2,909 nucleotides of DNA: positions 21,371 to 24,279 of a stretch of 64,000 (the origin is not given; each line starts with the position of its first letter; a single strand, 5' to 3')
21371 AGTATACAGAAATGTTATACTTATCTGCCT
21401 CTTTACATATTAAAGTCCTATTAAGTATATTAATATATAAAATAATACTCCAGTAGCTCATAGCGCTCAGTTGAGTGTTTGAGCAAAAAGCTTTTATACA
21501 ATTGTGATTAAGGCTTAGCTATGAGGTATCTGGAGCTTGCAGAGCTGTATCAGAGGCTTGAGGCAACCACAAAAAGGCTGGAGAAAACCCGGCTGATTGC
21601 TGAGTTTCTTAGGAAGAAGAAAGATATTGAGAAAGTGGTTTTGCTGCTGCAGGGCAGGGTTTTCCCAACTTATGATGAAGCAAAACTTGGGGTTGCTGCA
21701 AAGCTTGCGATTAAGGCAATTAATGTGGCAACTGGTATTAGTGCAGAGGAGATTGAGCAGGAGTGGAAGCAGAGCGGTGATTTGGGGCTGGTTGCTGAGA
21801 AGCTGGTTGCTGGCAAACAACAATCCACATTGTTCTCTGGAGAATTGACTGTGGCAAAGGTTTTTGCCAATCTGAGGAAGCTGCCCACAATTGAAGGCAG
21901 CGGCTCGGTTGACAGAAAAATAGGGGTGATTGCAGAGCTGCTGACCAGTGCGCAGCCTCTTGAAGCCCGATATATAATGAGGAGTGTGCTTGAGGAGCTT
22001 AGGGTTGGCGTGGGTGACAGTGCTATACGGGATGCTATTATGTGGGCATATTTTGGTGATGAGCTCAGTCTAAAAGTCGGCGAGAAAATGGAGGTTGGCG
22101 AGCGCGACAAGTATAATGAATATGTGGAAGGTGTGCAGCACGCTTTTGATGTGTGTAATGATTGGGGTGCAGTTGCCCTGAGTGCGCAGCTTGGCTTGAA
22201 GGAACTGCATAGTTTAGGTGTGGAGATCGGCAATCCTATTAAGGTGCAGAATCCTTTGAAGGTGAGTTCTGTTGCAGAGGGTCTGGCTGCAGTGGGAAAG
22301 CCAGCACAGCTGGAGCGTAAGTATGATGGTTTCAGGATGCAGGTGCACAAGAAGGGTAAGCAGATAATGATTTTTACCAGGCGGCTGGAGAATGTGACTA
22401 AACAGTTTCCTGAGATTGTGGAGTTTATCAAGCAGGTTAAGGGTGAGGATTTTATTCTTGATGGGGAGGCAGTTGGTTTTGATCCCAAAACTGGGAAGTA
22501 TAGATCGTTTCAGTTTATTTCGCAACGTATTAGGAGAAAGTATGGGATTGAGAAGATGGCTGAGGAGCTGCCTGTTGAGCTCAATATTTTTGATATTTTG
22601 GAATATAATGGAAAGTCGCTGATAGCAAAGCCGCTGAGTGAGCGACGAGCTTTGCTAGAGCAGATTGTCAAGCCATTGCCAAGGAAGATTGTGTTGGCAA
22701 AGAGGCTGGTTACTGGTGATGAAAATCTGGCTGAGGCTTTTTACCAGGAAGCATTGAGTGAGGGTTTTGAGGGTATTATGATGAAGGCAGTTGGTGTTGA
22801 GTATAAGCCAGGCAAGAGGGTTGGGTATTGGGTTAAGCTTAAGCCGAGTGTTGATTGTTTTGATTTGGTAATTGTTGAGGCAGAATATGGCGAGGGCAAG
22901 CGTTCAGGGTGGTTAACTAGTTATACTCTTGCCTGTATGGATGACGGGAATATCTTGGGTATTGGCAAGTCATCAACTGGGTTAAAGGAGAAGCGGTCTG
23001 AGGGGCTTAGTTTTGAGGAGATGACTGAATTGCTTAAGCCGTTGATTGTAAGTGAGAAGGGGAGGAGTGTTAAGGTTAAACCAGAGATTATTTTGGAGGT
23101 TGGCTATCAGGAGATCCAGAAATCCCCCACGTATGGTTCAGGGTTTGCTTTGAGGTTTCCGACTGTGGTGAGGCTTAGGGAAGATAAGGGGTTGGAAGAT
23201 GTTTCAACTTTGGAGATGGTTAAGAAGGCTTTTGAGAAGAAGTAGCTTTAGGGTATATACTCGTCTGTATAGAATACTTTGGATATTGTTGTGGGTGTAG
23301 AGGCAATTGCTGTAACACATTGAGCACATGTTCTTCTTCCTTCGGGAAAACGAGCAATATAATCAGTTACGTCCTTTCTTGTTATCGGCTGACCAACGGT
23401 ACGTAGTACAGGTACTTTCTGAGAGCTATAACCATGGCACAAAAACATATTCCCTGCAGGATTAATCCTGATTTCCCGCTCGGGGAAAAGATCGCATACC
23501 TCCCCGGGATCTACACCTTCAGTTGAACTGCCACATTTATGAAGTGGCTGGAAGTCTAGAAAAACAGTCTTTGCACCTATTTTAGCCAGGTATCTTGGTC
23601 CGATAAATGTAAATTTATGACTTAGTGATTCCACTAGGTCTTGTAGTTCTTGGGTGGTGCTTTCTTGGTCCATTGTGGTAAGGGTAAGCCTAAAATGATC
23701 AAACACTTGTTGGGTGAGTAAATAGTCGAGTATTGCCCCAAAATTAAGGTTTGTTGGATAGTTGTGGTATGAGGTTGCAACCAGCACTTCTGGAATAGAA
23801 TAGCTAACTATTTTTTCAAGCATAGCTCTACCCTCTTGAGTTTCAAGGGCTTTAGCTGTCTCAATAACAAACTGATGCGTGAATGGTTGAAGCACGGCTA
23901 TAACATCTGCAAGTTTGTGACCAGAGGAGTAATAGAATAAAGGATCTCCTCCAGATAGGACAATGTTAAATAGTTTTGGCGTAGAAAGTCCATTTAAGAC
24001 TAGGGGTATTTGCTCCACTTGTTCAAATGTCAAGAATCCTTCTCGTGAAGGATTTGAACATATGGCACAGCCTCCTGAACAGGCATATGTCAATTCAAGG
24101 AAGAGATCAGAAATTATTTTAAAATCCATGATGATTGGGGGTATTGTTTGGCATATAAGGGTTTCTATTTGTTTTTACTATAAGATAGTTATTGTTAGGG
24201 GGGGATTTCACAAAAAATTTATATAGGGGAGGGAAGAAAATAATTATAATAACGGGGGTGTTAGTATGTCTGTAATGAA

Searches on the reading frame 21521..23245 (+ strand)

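Call 12: search_protein_families(library=pfam, proteins=[window:21521-23245:+], max_evalue=0.001)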
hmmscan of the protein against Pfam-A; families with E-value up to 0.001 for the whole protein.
window:21521-23245:+ (574 aa): 3 families
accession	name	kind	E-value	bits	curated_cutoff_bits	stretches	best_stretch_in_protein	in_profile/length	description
PF01068.26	DNA_ligase_A_M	-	7.9e-56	189.4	26.2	1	248-441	7-204/204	ATP dependent DNA ligase domain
PF04675.19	DNA_ligase_A_N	-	2e-42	145.7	24.6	1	3-173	2-173/174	DNA ligase N terminus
PF04679.21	DNA_ligase_A_C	-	4.1e-13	50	27.5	1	461-556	1-94/94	ATP dependent DNA ligase C terminal region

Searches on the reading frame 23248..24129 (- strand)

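Call 12: search_protein_families(library=pfam, proteins=[window:23248-24129:-], max_evalue=0.001)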
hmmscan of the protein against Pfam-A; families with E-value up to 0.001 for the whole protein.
window:23248-24129:- (293 aa): 1 family
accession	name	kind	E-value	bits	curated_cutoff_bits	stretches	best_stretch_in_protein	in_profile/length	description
PF04055.27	Radical_SAM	-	0.0001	23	29.5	1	12-95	2-88/166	Radical SAM superfamily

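Call 93: search_protein_families(library=padloc, proteins=[window:23248-24129:-], max_evalue=0.001)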
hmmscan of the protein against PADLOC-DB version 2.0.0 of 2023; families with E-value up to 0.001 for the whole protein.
window:23248-24129:- (293 aa): 0 families
